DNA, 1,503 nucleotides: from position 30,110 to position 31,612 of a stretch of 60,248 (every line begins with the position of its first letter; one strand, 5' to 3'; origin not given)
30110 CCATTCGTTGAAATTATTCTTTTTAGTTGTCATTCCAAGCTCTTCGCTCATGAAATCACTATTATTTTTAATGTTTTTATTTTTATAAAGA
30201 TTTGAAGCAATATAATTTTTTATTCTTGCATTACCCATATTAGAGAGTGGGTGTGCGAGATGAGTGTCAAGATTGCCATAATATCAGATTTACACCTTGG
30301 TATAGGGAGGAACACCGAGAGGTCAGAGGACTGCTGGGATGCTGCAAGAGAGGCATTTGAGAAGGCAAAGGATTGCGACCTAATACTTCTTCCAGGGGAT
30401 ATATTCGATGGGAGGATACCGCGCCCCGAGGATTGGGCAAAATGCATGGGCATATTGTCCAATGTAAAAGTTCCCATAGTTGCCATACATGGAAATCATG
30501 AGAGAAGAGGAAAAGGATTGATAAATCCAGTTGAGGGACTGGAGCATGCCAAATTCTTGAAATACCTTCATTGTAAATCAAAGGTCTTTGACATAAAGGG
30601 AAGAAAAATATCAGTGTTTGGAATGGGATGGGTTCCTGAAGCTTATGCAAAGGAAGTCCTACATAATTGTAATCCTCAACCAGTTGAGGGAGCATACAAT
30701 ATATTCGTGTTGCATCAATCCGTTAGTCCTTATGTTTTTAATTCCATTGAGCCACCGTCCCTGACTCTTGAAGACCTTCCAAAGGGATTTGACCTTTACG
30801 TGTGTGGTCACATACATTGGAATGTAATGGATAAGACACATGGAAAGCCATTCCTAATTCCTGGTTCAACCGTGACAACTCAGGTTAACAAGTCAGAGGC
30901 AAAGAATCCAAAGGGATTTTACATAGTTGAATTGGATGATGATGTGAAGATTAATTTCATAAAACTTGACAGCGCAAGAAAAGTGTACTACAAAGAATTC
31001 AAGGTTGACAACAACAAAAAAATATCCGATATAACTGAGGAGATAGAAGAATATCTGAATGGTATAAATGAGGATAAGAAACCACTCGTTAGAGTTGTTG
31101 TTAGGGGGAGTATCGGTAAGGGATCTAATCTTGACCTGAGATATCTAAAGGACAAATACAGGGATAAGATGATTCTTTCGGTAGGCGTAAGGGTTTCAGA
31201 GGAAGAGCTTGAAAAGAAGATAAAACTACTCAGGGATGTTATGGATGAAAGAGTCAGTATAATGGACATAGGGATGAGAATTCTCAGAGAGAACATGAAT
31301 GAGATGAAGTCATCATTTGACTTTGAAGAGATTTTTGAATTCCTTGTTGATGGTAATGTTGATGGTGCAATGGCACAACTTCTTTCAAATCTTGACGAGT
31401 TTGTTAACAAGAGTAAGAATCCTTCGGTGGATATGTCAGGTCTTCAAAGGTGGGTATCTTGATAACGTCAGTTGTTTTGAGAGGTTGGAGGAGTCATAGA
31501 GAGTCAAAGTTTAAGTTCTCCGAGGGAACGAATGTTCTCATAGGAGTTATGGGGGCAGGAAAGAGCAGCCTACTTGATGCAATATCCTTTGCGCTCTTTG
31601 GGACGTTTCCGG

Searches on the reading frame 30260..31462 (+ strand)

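Call 51: search_protein_families(library=pfam, proteins=[window:30260-31462:+], max_evalue=0.00001)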
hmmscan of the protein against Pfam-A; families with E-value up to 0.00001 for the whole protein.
window:30260-31462:+ (400 aa): 2 families
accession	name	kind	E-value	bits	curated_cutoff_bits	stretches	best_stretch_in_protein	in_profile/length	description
PF00149.33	Metallophos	-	5.7e-16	59.9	21.5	1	4-187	2-190/191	Calcineurin-like phosphoesterase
PF12850.12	Metallophos_2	-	2.3e-13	50.9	27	1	4-226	2-152/154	Calcineurin-like phosphoesterase superfamily domain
